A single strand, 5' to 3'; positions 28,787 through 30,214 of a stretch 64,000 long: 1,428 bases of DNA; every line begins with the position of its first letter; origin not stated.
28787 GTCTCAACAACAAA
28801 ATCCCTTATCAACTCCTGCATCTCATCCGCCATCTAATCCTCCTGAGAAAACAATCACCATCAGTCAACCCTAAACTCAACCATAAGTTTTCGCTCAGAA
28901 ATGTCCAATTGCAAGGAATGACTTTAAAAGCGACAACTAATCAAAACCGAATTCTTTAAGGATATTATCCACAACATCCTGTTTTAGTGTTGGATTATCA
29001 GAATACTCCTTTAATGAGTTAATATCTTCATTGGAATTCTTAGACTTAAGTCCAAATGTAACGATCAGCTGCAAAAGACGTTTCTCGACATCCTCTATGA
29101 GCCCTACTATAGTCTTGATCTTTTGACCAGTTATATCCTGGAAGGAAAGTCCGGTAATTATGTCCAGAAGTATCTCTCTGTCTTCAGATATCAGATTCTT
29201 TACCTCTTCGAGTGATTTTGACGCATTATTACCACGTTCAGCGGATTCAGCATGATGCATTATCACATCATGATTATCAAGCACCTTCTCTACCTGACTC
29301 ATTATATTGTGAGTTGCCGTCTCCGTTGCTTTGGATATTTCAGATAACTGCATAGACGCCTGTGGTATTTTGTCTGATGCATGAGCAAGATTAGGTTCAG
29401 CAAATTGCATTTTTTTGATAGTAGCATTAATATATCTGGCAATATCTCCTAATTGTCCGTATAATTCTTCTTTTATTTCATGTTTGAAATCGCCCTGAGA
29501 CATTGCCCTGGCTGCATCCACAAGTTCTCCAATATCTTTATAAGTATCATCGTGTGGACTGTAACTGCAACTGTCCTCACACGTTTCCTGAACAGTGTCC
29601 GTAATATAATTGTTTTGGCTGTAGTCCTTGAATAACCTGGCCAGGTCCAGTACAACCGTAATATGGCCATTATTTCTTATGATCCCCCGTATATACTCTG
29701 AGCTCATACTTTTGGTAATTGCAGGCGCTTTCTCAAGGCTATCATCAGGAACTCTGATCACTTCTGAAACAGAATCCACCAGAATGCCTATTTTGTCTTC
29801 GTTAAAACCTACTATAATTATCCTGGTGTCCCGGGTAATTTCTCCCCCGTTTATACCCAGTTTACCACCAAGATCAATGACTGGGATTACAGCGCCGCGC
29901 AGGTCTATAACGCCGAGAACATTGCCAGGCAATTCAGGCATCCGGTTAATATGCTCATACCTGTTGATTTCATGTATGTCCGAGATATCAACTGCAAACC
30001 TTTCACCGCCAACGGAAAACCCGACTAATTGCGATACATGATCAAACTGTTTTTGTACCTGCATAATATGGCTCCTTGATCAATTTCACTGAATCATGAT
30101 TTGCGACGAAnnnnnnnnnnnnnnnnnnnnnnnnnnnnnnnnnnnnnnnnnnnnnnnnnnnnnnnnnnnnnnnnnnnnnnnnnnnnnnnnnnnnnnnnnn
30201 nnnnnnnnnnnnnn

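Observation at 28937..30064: CheW-domain/CheZ-phosphatase fusion protein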

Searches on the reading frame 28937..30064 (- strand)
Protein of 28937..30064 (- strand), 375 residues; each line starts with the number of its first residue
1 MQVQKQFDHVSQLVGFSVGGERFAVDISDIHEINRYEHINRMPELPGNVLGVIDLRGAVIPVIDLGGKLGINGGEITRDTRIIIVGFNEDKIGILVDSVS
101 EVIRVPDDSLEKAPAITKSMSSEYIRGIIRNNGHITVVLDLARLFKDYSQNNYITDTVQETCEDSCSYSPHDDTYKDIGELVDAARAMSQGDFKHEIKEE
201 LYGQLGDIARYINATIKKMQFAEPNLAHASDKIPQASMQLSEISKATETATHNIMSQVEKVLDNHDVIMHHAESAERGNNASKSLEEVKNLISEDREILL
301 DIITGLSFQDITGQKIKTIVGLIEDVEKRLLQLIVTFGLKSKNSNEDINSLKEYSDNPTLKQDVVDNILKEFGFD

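Call 3: search_protein_families(library=pfam, proteins=[window:28937-30064:-], max_evalue=0.1)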
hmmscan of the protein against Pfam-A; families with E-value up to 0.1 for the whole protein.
window:28937-30064:- (375 aa): 6 families
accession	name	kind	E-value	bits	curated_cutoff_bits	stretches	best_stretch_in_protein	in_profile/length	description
PF01584.24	CheW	-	1.6e-37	128.7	23.5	1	12-147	1-136/138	CheW-like domain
PF04344.18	CheZ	-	2e-20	74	30.7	2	279-374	98-203/203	Chemotaxis phosphatase, CheZ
PF00672.30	HAMP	-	0.0059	17.3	25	1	178-217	10-49/53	HAMP domain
PF09548.15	Spore_III_AB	-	0.0083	16.6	32.5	1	212-331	30-141/170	Stage III sporulation protein AB (spore_III_AB)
PF18947.5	HAMP_2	-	0.02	15.3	24.3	1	182-219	28-65/67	HAMP domain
PF06009.19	Laminin_II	-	0.025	15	33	1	225-316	25-123/138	Laminin Domain II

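Call 4: search_protein_families(library=ncbifam, proteins=[window:28937-30064:-], max_evalue=0.1)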
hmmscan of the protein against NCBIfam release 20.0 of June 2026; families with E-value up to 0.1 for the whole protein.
window:28937-30064:- (375 aa): 4 families
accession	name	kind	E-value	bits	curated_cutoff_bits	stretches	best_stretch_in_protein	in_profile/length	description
NF007903.0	PRK10612.1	equivalog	2.9e-20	72.7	260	1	14-146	20-152/167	chemotaxis protein CheW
NF008368.0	PRK11166.1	equivalog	5.9e-14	52.4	257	1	192-374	10-217/217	protein phosphatase CheZ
NF041847.1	transduc_aer2_vibrio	equivalog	0.00049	18.4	1200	1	176-326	457-608/804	aerotaxis transducer Aer2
NF047706.1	LIC12611_phage_tail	subfamily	0.0043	15.8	480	1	236-338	226-327/628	LIC12611 family phage tail protein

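Call 5: find_homologous_proteins(query=window:28937-30064:-, max_evalue=0.00001)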
Query window:28937-30064:- (375 aa): 374 proteins with E <= 0.00001 among 4696 candidates; the best 120 are listed.
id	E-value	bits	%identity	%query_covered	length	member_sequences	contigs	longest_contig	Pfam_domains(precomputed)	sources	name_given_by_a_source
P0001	1.0e-239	812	100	100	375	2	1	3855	PF01584.25,PF04344.19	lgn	-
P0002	2.3e-198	676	83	100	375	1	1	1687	PF01584.25,PF04344.19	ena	-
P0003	7.7e-198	675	83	100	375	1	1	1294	PF01584.25,PF04344.19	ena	-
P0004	1.0e-197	674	83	100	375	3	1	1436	PF01584.25,PF04344.19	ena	-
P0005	3.0e-197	673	83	100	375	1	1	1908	PF01584.25,PF04344.19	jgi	-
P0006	5.4e-197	672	83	100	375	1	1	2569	PF01584.25,PF04344.19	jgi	-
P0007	1.9e-196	670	83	100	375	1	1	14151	PF01584.25,PF04344.19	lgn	-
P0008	2.8e-195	666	83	100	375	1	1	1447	PF01584.25,PF04344.19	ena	-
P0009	2.7e-194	663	82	100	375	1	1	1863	PF01584.25,PF04344.19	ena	-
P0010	3.3e-194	663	82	100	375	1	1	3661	PF01584.25,PF04344.19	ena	-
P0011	8.7e-194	661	82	100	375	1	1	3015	PF01584.25,PF04344.19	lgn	-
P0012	4.6e-193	659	82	100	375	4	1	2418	PF01584.25,PF04344.19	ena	-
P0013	6.0e-193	659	82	100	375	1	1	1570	PF01584.25,PF04344.19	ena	-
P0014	1.1e-192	658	81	100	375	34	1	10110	PF01584.25,PF04344.19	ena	-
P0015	1.4e-191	654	80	100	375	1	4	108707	PF01584.25,PF04344.19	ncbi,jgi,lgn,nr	ncbi:MAG: protein phosphatase CheZ [Nitrospirae bacterium]|nr:protein phosphatase CheZ [Nitrospirota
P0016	6.4e-190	649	81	100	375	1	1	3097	PF01584.25,PF04344.19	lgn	-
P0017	1.9e-186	637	79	100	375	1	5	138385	PF01584.25,PF04344.19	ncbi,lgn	-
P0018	2.8e-184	630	79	100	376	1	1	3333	PF01584.25,PF04344.19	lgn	-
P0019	3.6e-184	630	78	100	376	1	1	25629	PF01584.25,PF04344.19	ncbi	-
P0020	5.5e-184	629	80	100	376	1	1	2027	PF01584.25,PF04344.19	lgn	-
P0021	1.5e-183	628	79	100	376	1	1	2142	PF01584.25,PF04344.19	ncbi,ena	ncbi:MAG: protein phosphatase CheZ [Nitrospirota bacterium]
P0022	3.4e-180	617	77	100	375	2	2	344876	PF01584.25,PF04344.19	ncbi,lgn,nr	ncbi:MAG: protein phosphatase CheZ [Nitrospirae bacterium]|nr:protein phosphatase CheZ [Nitrospirota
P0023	1.7e-179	614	77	100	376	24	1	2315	PF01584.25,PF04344.19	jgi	-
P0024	8.5e-177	606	75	100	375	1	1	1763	PF01584.25,PF04344.19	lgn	-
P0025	3.0e-176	604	78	98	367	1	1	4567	PF01584.25,PF04344.19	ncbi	ncbi:MAG: protein phosphatase CheZ, partial [Nitrospirota bacterium]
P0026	6.2e-176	603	74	100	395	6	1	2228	PF01584.25,PF04344.19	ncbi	-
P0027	3.9e-174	597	80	91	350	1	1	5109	PF01584.25,PF04344.19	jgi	-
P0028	3.1e-158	545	82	82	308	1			PF01584.25,PF04344.19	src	-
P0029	6.9e-155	534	65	100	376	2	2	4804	PF01584.25,PF04344.19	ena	-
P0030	1.1e-151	523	64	100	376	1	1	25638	PF01584.25,PF04344.19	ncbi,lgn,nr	ncbi:MAG: protein phosphatase CheZ [Nitrospirae bacterium]|nr:protein phosphatase CheZ [Nitrospirota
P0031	2.5e-134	466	58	100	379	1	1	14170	PF01584.25,PF04344.19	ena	-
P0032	4.3e-134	465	58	100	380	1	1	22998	PF01584.25,PF04344.19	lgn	-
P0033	5.4e-134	465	59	100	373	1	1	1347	PF01584.25,PF04344.19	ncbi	-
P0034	5.5e-134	465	59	100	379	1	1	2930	PF01584.25,PF04344.19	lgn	-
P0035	7.5e-134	464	58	100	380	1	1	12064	PF01584.25,PF04344.19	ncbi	-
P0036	1.7e-133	463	58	100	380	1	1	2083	PF01584.25,PF04344.19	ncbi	-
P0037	4.3e-133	462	59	100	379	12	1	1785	PF01584.25,PF04344.19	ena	-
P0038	1.1e-132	460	58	100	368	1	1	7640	PF01584.25,PF04344.19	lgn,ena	-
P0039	1.5e-131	457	57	100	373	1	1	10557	PF01584.25,PF04344.19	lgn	-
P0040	2.3e-131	456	57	100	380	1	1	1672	PF01584.25,PF04344.19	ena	-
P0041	4.5e-131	455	59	100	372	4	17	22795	PF01584.25,PF04344.19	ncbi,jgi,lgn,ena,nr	ncbi:MAG TPA: hypothetical protein DDX84_07395 [Nitrospiraceae bacterium]|nr:MAG: hypothetical prote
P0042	5.8e-131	455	58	100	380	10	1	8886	PF01584.25,PF04344.19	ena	-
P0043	2.5e-130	453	58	100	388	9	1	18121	PF01584.25,PF04344.19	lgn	-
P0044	7.3e-130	451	57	100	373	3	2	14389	PF01584.25,PF04344.19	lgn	-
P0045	1.5e-129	450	57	100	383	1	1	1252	PF01584.25,PF04344.19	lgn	-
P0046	5.0e-129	448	58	100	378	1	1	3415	PF01584.25,PF04344.19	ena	-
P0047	2.2e-128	446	56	100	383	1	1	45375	PF01584.25,PF04344.19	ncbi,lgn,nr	ncbi:MAG: protein phosphatase CheZ [Nitrospirae bacterium]|nr:protein phosphatase CheZ [Nitrospirota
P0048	2.1e-127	443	57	100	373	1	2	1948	PF01584.25,PF04344.19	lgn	-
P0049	8.3e-127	441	57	100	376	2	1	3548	PF01584.25,PF04344.19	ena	-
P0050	1.8e-126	440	57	100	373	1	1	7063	PF01584.25,PF04344.19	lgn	-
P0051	2.1e-124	433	54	100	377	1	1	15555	PF01584.25,PF04344.19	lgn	-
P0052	2.1e-123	430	55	98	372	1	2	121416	PF01584.25,PF04344.19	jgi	-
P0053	1.1e-121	424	54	100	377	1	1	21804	PF01584.25,PF04344.19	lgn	-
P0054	1.1e-108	382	51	97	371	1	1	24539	PF01584.25,PF04344.19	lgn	-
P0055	2.5e-101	357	47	97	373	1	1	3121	PF01584.25,PF04344.19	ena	-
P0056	2.5e-93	331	43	100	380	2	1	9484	PF01584.25,PF04344.19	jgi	jgi:chemotaxis signal transduction protein/chemotaxis regulatin CheY-phosphate phosphatase CheZ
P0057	5.9e-79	284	56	64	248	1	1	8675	PF01584.25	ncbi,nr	ncbi:MAG: chemotaxis protein CheW, partial [Nitrospira sp.]|nr:chemotaxis protein CheW [Nitrospira s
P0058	3.7e-70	255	38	38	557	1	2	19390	PF01584.25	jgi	-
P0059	3.1e-69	252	40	83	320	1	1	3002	PF01584.25,PF04344.19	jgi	jgi:chemotaxis regulatin CheY-phosphate phosphatase CheZ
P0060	6.0e-65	238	47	29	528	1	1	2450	PF01584.25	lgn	-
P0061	7.2e-65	237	40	35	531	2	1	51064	PF01584.25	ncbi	-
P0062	1.1e-64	237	47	29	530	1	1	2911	PF01584.25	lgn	-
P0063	2.1e-64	236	40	36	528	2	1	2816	PF01584.25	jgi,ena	-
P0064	4.1e-64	235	39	39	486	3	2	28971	PF01584.25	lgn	-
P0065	5.4e-64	235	37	36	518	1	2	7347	PF01584.25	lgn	-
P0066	6.6e-64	234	34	39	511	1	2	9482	PF01584.25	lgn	-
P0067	8.9e-64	234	40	39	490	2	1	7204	PF01584.25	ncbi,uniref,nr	ncbi:Protein CheW [Candidatus Desulfosporosinus infrequens]|uniref:Protein CheW n=1 Tax=Candidatus D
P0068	3.4e-63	232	39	39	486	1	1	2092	PF01584.25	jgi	-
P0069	1.3e-62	230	42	35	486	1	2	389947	PF01584.25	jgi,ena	-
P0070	4.6e-62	228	41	38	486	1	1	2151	PF01584.25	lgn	-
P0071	1.0e-61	227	32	45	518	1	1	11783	PF01584.25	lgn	-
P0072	2.1e-61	226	39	39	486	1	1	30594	PF01584.25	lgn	-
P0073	2.6e-61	226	38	36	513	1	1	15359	PF01584.25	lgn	-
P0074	3.5e-61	225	41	33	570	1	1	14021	PF01584.25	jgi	-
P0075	9.6e-61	224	34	40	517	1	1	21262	PF01584.25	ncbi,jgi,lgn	-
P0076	1.2e-60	224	40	37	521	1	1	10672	PF01584.25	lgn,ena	-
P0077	2.0e-60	223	41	38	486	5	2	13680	PF01584.25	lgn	-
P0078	3.9e-60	222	40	36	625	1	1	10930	PF01584.25,PF13682.12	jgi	-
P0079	1.0e-59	221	40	36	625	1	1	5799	PF01584.25,PF13682.12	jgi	-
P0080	1.2e-59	220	37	38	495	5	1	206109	PF01584.25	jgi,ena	jgi:Chemotaxis signal transduction protein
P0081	5.0e-59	218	35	37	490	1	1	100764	PF01584.25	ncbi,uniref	ncbi:chemotaxis protein CheW [Paenibacillus sp. sgz500958]|uniref:chemotaxis protein CheW n=1 Tax=Pa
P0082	5.2e-59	218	37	41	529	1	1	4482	PF01584.25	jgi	-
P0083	5.4e-59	218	40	36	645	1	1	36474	PF01584.25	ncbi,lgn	-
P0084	6.0e-59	218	37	38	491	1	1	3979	PF01584.25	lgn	-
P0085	1.6e-58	217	44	32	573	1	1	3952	PF01584.25,PF13682.12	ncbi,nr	ncbi:MAG: chemotaxis protein CheW, partial [Thermodesulfobacterium sp.]|nr:chemotaxis protein CheW [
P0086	2.5e-58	216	35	38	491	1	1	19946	PF01584.25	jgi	-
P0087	2.8e-58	216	36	38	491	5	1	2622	PF01584.25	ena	-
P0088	1.3e-57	214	37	36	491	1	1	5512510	PF01584.25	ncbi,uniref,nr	ncbi:chemotaxis protein CheW [Petroclostridium sp. X23]|uniref:chemotaxis protein CheW n=1 Tax=Petro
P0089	2.1e-57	213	34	36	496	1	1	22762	PF01584.25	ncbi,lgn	-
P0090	2.2e-57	213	40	35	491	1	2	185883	PF01584.25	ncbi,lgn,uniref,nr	ncbi:chemotaxis protein CheW [Clostridium bowmanii]|uniref:chemotaxis protein CheW n=1 Tax=Clostridi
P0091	2.7e-57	213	41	32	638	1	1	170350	PF01584.25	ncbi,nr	ncbi:MAG: chemotaxis protein CheW [Candidatus Riflebacteria bacterium]|nr:chemotaxis protein CheW [C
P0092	3.4e-57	212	39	34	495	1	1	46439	PF01584.25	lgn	-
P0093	4.2e-57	212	38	36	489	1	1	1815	PF01584.25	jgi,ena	-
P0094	6.8e-57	211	40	34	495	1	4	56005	PF01584.25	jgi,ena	-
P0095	1.2e-56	210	35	40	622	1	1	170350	PF01584.25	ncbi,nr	ncbi:MAG: chemotaxis protein CheW [Candidatus Riflebacteria bacterium]|nr:chemotaxis protein CheW [C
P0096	1.3e-56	210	37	38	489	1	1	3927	PF01584.25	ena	-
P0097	1.3e-56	210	33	43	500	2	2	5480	PF01584.25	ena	-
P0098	1.5e-56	210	40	35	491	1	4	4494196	PF01584.25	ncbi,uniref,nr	ncbi:chemotaxis protein CheW [Clostridium estertheticum]|uniref:chemotaxis protein CheW n=1 Tax=Clos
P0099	3.5e-56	209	39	36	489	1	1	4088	PF01584.25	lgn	-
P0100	4.1e-56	209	34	35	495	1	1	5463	PF01584.25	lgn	-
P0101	4.6e-56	209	34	38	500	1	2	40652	PF01584.25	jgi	jgi:purine-binding chemotaxis protein CheW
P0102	5.1e-56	208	37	38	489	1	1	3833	PF01584.25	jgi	-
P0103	5.5e-56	208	36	38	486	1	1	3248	PF01584.25,PF18832.7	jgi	-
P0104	5.6e-56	208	37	38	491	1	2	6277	PF01584.25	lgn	-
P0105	5.9e-56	208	37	38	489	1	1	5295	PF01584.25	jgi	-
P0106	6.5e-56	208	37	38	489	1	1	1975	PF01584.25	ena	-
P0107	7.3e-56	208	36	38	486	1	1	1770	PF01584.25,PF18832.7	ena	-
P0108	7.5e-56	208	38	36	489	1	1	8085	PF01584.25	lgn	-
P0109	8.6e-56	208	32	44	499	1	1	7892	PF01584.25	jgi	jgi:purine-binding chemotaxis protein CheW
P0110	9.0e-56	208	38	40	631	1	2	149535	PF01584.25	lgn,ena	-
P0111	1.0e-55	207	35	39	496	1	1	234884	PF01584.25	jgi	jgi:purine-binding chemotaxis protein CheW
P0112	2.8e-55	206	33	46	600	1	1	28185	PF01584.25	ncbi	-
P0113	8.0e-55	204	35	42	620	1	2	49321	PF01584.25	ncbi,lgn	ncbi:MAG: chemotaxis protein CheW [Vulcanimicrobiota bacterium]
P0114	9.2e-55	204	33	50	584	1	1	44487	PF01584.25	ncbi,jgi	-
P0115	1.6e-54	203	36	34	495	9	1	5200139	PF01584.25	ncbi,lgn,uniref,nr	ncbi:chemotaxis protein CheW [Paenibacillus naphthalenovorans]|uniref:Chemotaxis protein CheW n=1 Ta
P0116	1.7e-54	203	33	41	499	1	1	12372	PF01584.25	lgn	-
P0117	1.8e-54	203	36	37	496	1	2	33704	PF01584.25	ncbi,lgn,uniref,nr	ncbi:chemotaxis protein CheW [Aneurinibacillus terranovensis]|uniref:chemotaxis protein CheW n=1 Tax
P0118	2.3e-54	203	34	39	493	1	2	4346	PF01584.25,PF18832.7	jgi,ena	-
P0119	1.1e-53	201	33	39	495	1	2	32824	PF01584.25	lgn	-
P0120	2.7e-53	199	36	35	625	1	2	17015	PF01584.25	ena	-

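Call 10: search_solved_structures(query=window:28937-30064:-, max_evalue=0.01, show_alignments=3)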
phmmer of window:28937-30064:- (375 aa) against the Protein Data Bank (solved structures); distinct sequences matched with E-value up to 0.01: 7.
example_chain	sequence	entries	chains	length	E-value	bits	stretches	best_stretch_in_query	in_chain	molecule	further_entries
2qdl_A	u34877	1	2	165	1.1e-23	87.2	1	12-152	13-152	Chemotaxis signal transduction protein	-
2ho9_A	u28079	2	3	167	9.9e-18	67.6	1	13-146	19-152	Chemotaxis protein cheW | CheW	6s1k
8c5v_E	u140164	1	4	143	1.4e-17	67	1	13-145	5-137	Chemotaxis protein CheW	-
1k0s_A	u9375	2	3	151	1.1e-11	47.7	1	12-148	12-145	CHEMOTAXIS PROTEIN CHEW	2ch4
4jpb_W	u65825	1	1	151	1.2e-11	47.6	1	12-147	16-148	Chemotaxis protein CheW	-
3ja6_A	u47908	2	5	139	1.3e-11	47.5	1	12-147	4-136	Chemotaxis protein CheW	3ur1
1kmi_Z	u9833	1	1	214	1.3e-06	31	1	200-374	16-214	Chemotaxis protein cheZ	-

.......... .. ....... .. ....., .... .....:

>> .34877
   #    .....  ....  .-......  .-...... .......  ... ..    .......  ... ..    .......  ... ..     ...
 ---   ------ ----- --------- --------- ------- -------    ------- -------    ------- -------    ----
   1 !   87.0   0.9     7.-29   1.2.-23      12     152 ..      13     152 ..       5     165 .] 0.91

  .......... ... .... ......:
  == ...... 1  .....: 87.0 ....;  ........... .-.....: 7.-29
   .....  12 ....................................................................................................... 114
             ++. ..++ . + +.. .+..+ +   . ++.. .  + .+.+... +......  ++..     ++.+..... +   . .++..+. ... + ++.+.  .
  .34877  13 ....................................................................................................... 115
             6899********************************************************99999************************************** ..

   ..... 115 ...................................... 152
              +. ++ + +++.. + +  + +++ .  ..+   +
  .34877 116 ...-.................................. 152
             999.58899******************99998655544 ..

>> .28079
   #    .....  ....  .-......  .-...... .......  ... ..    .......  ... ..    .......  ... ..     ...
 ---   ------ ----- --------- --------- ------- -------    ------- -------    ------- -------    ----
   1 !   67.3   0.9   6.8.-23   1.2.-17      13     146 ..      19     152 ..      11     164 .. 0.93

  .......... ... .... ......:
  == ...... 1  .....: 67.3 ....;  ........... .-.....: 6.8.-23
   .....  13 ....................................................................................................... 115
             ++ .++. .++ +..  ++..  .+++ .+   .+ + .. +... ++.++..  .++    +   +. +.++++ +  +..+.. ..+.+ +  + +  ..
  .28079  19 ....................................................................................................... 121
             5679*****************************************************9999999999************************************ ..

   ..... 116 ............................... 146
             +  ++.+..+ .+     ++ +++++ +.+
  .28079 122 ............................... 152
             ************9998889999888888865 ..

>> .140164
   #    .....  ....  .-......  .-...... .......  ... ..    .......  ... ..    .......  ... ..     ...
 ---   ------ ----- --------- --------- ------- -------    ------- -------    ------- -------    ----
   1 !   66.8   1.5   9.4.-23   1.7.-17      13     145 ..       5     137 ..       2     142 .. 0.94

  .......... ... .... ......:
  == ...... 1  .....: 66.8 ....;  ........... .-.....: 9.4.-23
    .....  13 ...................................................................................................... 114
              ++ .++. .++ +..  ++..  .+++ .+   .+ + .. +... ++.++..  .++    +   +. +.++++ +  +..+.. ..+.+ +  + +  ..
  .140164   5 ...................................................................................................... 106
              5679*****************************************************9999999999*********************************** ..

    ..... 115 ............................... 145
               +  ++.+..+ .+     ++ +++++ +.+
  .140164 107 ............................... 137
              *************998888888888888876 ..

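Call 21: find_related_loci(query=A1, collection=genome_contigs, flank=10000)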
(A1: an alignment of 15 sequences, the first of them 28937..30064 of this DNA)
Query A1 (375 aa) in genome_contigs; peptide patterns used: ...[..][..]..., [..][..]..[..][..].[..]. (x = any residue, [..] = any of these).
316 stretches matched a pattern; 85 encode a relative of the query (tblastn E <= 1e-3); the best 80 are kept; 79 distinct loci.
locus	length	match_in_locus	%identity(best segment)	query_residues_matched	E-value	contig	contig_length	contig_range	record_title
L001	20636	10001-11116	59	1-374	2e-141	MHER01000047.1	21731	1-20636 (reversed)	MAG: Nitrospirae bacterium RIFCSPLOW2_12_42_9 rifcsplowo2_12_sub10_scaffold_1660, whole genome shotgun sequence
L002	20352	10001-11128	64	1-375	2e-163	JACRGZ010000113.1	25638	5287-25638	MAG: Nitrospirae bacterium isolate NC_groundwater_1764_Pr3_B-0.1um_46_12 SR-2_scaffold_141_2317399, whole genome shotgun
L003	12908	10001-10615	50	178-374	1e-55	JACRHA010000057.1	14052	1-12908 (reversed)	MAG: Nitrospirae bacterium isolate NC_groundwater_1765_Pr3_B-0.1um_46_13 SR-2_scaffold_141_1126752, whole genome shotgun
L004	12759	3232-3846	50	178-374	2e-55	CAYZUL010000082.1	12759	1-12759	MAG TPA_asm: uncultured Nitrospirota bacterium isolate SRP090828_co2_53 genome assembly, contig: NODE_1681_length_12759_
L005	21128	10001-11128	33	10-374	2e-54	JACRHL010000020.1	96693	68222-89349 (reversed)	MAG: Nitrospirae bacterium isolate NC_groundwater_1776_Pr3_B-0.1um_70_102 SR-2_scaffold_141_3325126, whole genome shotgu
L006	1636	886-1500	48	178-374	5e-55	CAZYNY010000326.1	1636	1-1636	MAG TPA_asm: uncultured Nitrospirota bacterium isolate binchicken_co213_54 genome assembly, contig: NODE_189683_length_1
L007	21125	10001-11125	30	12-374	3e-46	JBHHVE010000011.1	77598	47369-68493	MAG: Leptospirillia bacterium isolate S.4.sp3_bin.30 NODE_51_length_77598_cov_7.957017, whole genome shotgun sequence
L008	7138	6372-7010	42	178-372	5e-44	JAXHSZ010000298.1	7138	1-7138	MAG: Thermodesulfobacteriota bacterium isolate MAG11_tar_biofilm MAG11_298, whole genome shotgun sequence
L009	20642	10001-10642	40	178-375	1e-39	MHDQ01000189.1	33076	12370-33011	MAG: Nitrospinae bacterium RIFCSPLOWO2_12_FULL_45_22 rifcsplowo2_12_scaffold_3266, whole genome shotgun sequence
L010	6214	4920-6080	30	12-374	2e-39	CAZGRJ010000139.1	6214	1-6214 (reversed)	MAG TPA_asm: uncultured Nitrospirales bacterium isolate SRP214966_co3_157 genome assembly, contig: NODE_23931_length_621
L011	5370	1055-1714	39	170-374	4e-38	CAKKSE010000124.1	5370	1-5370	Nitrospiria bacterium isolate Hainich-H52-bin057-1 genome assembly, contig: H52-bin057_1_Hain_H52_02um_R2_12779_length_5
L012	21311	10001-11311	28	10-374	6e-38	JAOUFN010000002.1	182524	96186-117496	MAG: Nitrospirota bacterium isolate 4_1_July_SF_Bin45 4_1_July_SF_Bin45_scaffold_17_c2, whole genome shotgun sequence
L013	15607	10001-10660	38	170-374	5e-37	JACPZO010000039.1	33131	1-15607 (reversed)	MAG: Nitrospirae bacterium isolate NC_groundwater_891_Pr1_S2p5_65_34 Montesol18_S2p5_coassembly_scaffold_24415, whole ge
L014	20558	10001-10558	39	181-356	5e-35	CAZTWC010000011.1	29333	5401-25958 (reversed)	MAG TPA_asm: uncultured Myxococcia bacterium isolate SRP200020_co3_330 genome assembly, contig: NODE_2219_length_29333_c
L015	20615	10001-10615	36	177-373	1e-32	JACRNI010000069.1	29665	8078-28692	MAG: Deltaproteobacteria bacterium isolate NC_groundwater_1931_Pr3_S-0.2um_41_6 scaffold_30995, whole genome shotgun seq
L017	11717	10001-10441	44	1-145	6e-32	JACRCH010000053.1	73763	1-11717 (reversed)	MAG: Deltaproteobacteria bacterium isolate NC_groundwater_1641_Pr3_B-0.1um_55_74 SR-2_scaffold_141_1056551, whole genome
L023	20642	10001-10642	29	173-372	6e-27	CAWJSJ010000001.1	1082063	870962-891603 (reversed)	MAG: uncultured candidate division NC10 bacterium isolate MFD00905.bin.2.59 genome assembly, contig: contig_2467, whole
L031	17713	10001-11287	28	10-374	4e-43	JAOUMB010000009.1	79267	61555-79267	MAG: Nitrospirota bacterium isolate 8_1_July_SF_Bin21 8_1_July_SF_Bin21_scaffold_63_c1, whole genome shotgun sequence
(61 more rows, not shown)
